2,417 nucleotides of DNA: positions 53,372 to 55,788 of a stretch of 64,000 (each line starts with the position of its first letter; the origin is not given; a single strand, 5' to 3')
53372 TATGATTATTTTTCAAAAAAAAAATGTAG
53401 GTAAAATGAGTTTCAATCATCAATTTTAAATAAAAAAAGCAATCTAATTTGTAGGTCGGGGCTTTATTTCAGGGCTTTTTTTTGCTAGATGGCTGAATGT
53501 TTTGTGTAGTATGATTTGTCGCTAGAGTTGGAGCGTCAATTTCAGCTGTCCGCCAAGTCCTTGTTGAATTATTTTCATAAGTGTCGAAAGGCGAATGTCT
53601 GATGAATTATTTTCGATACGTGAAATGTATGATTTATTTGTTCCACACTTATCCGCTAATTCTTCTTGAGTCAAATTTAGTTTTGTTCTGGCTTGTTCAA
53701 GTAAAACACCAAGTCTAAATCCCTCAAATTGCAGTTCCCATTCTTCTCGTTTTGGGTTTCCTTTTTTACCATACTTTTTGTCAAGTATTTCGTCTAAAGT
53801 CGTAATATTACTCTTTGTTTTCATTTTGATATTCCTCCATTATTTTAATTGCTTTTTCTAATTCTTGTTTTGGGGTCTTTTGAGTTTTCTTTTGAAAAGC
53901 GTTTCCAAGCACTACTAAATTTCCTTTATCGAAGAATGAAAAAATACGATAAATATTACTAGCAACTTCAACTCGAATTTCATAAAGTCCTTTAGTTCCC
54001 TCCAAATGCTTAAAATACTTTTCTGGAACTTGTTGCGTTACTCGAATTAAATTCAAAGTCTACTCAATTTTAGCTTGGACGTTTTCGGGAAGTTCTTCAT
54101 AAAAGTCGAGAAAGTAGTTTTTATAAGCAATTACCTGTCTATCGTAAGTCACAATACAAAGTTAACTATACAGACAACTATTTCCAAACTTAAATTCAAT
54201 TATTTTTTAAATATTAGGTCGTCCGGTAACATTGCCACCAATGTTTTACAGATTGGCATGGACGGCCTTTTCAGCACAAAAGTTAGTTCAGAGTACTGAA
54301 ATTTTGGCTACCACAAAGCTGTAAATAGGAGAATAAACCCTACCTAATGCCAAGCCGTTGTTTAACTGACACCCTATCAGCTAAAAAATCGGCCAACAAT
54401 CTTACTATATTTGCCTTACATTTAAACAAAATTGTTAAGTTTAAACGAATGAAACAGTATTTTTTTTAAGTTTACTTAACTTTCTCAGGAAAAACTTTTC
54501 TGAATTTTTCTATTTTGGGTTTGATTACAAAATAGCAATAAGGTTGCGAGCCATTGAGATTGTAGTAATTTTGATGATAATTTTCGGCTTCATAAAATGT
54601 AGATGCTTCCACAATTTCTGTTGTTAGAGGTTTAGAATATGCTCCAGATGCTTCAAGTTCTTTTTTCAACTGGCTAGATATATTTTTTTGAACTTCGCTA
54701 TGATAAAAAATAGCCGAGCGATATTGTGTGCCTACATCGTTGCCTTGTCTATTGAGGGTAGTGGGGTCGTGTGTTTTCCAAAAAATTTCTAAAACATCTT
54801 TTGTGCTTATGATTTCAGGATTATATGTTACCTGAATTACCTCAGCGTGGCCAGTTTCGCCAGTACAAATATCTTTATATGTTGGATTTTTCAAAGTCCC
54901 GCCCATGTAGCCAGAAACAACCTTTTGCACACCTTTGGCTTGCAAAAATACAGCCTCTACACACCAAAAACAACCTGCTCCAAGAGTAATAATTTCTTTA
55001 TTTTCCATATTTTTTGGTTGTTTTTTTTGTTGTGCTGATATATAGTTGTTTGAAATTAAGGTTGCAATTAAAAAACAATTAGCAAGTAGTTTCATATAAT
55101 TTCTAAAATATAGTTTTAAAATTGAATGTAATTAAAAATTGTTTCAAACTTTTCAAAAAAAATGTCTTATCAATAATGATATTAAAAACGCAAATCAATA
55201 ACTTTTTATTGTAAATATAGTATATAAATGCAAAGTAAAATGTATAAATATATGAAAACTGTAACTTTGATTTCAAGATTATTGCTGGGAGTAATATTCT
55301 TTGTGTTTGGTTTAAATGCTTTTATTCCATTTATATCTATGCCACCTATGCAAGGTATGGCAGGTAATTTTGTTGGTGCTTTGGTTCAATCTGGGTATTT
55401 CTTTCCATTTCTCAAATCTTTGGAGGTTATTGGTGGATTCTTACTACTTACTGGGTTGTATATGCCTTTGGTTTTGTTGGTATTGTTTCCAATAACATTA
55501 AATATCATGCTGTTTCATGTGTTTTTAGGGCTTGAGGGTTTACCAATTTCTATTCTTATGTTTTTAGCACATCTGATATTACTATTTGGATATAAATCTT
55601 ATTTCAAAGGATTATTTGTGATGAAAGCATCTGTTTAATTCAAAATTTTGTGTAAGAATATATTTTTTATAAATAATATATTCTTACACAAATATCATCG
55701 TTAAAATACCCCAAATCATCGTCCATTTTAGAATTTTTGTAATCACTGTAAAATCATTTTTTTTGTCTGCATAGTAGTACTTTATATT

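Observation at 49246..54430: Three copies of a ~230-bp non-coding element partition an accessory cassette region next to msrA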

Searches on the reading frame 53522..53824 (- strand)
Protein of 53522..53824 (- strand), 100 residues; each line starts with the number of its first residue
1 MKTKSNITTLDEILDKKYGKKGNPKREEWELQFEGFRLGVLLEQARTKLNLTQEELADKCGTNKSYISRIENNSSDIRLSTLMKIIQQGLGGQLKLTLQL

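Call 9: search_protein_families(library=pfam, proteins=[window:53522-53824:-], max_evalue=0.01)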
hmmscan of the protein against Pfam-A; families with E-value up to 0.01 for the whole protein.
window:53522-53824:- (100 aa): 8 families
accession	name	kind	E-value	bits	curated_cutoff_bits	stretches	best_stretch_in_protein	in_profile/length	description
PF01381.28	HTH_3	-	6e-14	52.3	23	1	42-86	1-45/55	Helix-turn-helix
PF12844.13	HTH_19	-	2.6e-09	37.3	30.2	1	41-87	3-49/64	Helix-turn-helix domain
PF13560.12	HTH_31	-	5.9e-08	33.3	27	1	37-75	1-39/64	Helix-turn-helix domain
PF13413.12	HTH_25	-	0.0011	19.1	24.6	1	41-75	1-35/62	Helix-turn-helix domain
PF13744.12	HTH_37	-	0.0013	18.9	27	1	40-94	21-75/80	Helix-turn-helix domain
PF13443.12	HTH_26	-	0.0024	18.5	22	1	49-85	9-46/63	Cro/C1-type HTH DNA-binding domain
PF13545.12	HTH_Crp_2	-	0.0042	17.4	27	1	45-70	17-42/70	Crp-like helix-turn-helix domain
PF17762.8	HTH_ParB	-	0.0045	17.5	22.6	1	43-88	13-52/102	ParB HTH domain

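Call 20: search_protein_families(library=ncbifam, proteins=[window:53522-53824:-], max_evalue=1)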
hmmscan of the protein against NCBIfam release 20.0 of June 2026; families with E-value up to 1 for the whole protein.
window:53522-53824:- (100 aa): 23 families
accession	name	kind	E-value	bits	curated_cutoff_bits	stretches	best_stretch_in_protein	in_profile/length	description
TIGR03070.1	couple_hipB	subfamily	6.6e-11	42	71.65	1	38-87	3-52/58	type II toxin-antitoxin system Y4mF family antitoxin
NF007271.0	PRK09726.1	equivalog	8.7e-09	35.3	79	1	41-88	16-63/88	type II toxin-antitoxin system antitoxin HipB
NF041951.1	phage_RstR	subfamily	6.6e-06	26.4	80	1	41-86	6-51/108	RstR family transcriptional repressor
TIGR03830.1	CxxCG_CxxCG_HTH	subfamily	2.3e-05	24.2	61.8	1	26-87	54-117/127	type II TA system antitoxin MqsA family protein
TIGR00270.2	TIGR00270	equivalog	0.0001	22.2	110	1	41-74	79-112/159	multiprotein bridging factor aMBF1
NF038310.1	lysogeny_AimR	equivalog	0.00021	20.5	70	1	47-87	6-46/365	AimR family lysis-lysogeny pheromone receptor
NF007408.0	PRK09943.1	equivalog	0.00048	19.7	211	1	36-87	6-57/185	HTH-type transcriptional regulator PuuR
TIGR02607.1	antidote_HigA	equivalog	0.0017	18.2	47.7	1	39-85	8-55/81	HigA family addiction module antitoxin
NF004471.0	PRK05803.1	subfamily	0.0025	17.1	252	1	48-74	194-220/235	RNA polymerase sporulation sigma factor SigK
TIGR02835.1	spore_sigmaE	equivalog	0.0026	17.2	348.6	1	8-73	161-221/234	RNA polymerase sporulation sigma factor SigE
NF006158.0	PRK08301.1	equivalog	0.0036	16.8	339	1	13-72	173-227/241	RNA polymerase sporulation sigma factor SigE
NF041575.1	antitoxPezA_Strep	equivalog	0.0038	17.2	290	1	43-87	7-51/158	type II toxin-antitoxin system antitoxin PezA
NF047948.1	male_kill_WMK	equivalog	0.0042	16.6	300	1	43-87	168-212/300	WO male-killing family protein Wmk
NF038139.1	Reg_Aceta_RamB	equivalog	0.014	14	700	1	39-86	4-51/465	acetate metabolism transcriptional regulator RamB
TIGR02846.1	spore_sigmaK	equivalog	0.022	14.3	298.65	1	50-73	194-217/227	RNA polymerase sporulation sigma factor SigK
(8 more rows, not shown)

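Call 65: find_encoding_contigs(protein=window:53522-53824:-, flank=5000, max_places=10)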
Protein window:53522-53824:- (100 aa): 1 contig read that carries it; 1 place shown.
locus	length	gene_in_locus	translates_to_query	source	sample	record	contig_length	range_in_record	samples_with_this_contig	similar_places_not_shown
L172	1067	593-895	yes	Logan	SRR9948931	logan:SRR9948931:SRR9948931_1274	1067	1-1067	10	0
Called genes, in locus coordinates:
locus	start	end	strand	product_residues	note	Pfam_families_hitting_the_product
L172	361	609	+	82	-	PF05973:Gp49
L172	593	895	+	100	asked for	PF13560:HTH_31, PF12844:HTH_19, PF01381:HTH_3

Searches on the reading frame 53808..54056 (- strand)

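Call 9: search_protein_families(library=pfam, proteins=[window:53808-54056:-], max_evalue=0.01)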
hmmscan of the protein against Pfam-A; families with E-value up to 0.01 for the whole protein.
window:53808-54056:- (82 aa): 1 family
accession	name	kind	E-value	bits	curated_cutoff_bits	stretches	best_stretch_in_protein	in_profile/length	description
PF05973.20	Gp49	-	1.2e-18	67.4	23.9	1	9-73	27-89/90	Phage derived protein Gp49-like (DUF891)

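Call 20: search_protein_families(library=ncbifam, proteins=[window:53808-54056:-], max_evalue=1)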
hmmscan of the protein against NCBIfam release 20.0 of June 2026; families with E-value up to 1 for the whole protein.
window:53808-54056:- (82 aa): 1 family
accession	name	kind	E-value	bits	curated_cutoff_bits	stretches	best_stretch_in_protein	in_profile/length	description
TIGR02683.1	upstrm_HI1419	hypoth_equivalog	0.01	16.2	62.85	1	21-75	44-94/95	type II toxin-antitoxin system RelE/ParE family toxin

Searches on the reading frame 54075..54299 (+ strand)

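Call 69: search_protein_families(library=pfam, proteins=[window:54075-54299:+], max_evalue=10)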
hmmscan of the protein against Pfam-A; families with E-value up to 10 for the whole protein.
window:54075-54299:+ (74 aa): 1 family
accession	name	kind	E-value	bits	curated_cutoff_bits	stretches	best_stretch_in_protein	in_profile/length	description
PF00942.24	CBM_3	-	0.075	13.9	22.4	1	23-61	19-59/83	Cellulose binding domain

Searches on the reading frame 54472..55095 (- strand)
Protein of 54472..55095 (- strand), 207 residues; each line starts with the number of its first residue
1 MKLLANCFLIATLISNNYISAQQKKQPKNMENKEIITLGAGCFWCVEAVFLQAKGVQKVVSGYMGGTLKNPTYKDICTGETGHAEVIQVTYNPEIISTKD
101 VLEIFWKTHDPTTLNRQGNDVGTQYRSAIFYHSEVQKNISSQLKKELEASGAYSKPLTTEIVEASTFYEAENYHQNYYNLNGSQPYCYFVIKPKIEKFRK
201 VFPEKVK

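Call 9: search_protein_families(library=pfam, proteins=[window:54472-55095:-], max_evalue=0.01)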
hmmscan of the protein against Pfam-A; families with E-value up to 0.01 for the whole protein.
window:54472-55095:- (207 aa): 1 family
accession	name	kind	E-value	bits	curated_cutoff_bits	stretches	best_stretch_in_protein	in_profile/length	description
PF01625.27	PMSR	-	1e-65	221.1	23.7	1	36-187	2-152/153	Peptide methionine sulfoxide reductase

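Call 13: find_encoding_contigs(protein=window:54472-55095:-, flank=10000, max_places=6)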
Protein window:54472-55095:- (207 aa): 5 contigs read that carry it; 4 places shown.
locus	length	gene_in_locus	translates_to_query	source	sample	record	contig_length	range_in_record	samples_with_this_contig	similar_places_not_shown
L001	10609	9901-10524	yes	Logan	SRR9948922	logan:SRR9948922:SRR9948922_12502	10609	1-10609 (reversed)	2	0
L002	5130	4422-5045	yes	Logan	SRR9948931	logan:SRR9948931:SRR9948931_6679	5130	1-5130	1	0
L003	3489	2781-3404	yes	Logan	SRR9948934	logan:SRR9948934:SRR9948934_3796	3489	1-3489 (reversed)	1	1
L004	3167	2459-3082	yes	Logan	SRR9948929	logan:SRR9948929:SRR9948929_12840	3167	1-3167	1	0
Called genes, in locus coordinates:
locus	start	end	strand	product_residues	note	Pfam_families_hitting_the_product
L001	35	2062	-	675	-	PF00270:DEAD (faint), PF04851:ResIII, PF17757:UvrB_inter, PF27431:UvrB_3rd, PF00271:Helicase_C, PF12344:UvrB, PF02151:UVR (weak)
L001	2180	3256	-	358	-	PF19573:DUF6089 (weak)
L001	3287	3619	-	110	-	PF03840:SecG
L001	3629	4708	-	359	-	-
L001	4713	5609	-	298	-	PF00528:BPD_transp_1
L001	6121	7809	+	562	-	PF07498:Rho_N, PF07497:Rho_RNA_bind, PF00006:ATP-synt_ab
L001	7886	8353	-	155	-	PF13404:HTH_AsnC-type, PF13412:HTH_24, PF01037:AsnC_trans_reg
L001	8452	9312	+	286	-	PF01040:UbiA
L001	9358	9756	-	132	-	PF07681:DoxX (weak)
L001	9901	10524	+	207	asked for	PF01625:PMSR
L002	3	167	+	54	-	?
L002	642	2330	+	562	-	PF07498:Rho_N, PF07497:Rho_RNA_bind, PF00006:ATP-synt_ab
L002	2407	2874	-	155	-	PF13404:HTH_AsnC-type, PF13412:HTH_24, PF01037:AsnC_trans_reg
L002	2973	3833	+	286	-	PF01040:UbiA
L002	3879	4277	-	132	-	PF07681:DoxX (weak)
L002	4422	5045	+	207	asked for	PF01625:PMSR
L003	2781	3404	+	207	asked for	PF01625:PMSR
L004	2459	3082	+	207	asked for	PF01625:PMSR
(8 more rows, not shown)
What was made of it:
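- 54472..55095 (-): msrA, the right core flank. call 9; call 13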

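Call 22: find_related_loci(query=window:54472-55095:-, collection=genome_contigs, flank=10000)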
Query window:54472-55095:- (207 aa) in genome_contigs; peptide patterns used: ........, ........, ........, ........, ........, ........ (x = any residue, [..] = any of these).
600 stretches matched a pattern (row limit reached: there are more); 556 encode a relative of the query (tblastn E <= 1e-3); the best 80 are kept; 80 distinct loci.
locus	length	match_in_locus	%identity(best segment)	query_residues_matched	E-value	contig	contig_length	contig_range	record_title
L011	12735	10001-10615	59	3-207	6e-86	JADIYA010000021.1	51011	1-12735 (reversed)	MAG: Flavobacteriales bacterium isolate AalE_18-Q3-R2-46_BAT3C.189 tig00013620-10-523500, whole genome shotgun sequence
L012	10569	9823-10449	59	1-207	1e-84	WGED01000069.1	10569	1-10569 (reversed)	MAG: Cyclobacteriaceae bacterium isolate S146_16 k151_179104, whole genome shotgun sequence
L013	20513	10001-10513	70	29-199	1e-83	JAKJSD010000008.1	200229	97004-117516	Ancylomarina sp. DW003 8, whole genome shotgun sequence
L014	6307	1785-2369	61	3-207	7e-84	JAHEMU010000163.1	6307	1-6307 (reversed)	MAG: Cytophagales bacterium isolate Ww82 NODE_35619_length_6307_cov_2.417717, whole genome shotgun sequence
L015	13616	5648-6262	58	1-207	8e-83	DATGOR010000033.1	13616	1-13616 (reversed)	MAG TPA_asm: Vicingaceae bacterium isolate SMAG_U10374 k141_472304, whole genome shotgun sequence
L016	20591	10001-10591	60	8-207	7e-83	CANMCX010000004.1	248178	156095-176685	uncultured Marinifilum sp. isolate 1640.fasta genome assembly, contig: NODE_4, whole genome shotgun sequence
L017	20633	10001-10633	58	6-207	3e-82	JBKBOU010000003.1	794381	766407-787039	MAG: Spirosomataceae bacterium isolate 21I_055.bin.38 NODE_3_length_794381_cov_335.334137, whole genome shotgun sequence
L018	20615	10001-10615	57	4-207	2e-82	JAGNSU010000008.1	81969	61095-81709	MAG: Flavobacteriales bacterium isolate Go_SlAct_bin_145 Go_SlAct_778_length_81969_cov_12.426725, whole genome shotgun s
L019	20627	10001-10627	58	7-207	3e-82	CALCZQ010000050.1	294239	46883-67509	MAG TPA_asm: uncultured Emticicia sp. isolate SRR6231140_bin.107_CONCOCT_v1.1_MAG genome assembly, contig: ERZ650263.11,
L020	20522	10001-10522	64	34-207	5e-82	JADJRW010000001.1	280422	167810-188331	MAG: Flavobacteriales bacterium isolate Hade_18-Q3-R52-61_BATAC.255 tig00008098-10-2813440, whole genome shotgun sequenc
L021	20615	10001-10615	59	9-207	1e-82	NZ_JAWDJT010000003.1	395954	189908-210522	Hymenobacter endophyticus strain ZK17L-C2 idba_K_17_124_22_3, whole genome shotgun sequence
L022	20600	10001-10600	60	9-207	4e-81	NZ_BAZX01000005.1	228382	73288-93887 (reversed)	Marinifilum fragile JCM 15579, whole genome shotgun sequence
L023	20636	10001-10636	59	1-207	2e-81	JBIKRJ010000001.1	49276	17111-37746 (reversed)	MAG: Cytophagales bacterium isolate ME2015-06-08_3300042430_group6_bin52 Rohwer_bin649_scaffold_307_c1, whole genome sho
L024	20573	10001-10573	63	21-207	7e-81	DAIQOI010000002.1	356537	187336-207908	MAG TPA_asm: Cyclobacteriaceae bacterium isolate CTOTU10717 NODE_10_length_356537_cov_22.700512, whole genome shotgun se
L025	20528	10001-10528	64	31-206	5e-81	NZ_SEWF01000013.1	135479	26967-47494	Emticicia agri strain 17J42-9 scf7180000000800, whole genome shotgun sequence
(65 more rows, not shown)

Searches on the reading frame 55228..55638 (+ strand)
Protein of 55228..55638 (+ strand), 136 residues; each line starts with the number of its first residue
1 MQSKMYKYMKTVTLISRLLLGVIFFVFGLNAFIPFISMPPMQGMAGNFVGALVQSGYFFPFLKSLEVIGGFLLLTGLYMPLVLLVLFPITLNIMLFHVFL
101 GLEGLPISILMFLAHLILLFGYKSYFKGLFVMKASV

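Call 9: search_protein_families(library=pfam, proteins=[window:55228-55638:+], max_evalue=0.01)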
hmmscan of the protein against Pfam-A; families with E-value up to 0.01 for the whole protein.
window:55228-55638:+ (136 aa): 1 family
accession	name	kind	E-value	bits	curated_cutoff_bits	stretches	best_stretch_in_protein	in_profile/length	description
PF07681.17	DoxX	-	1.7e-05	25.8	23.6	1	13-96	2-82/85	DoxX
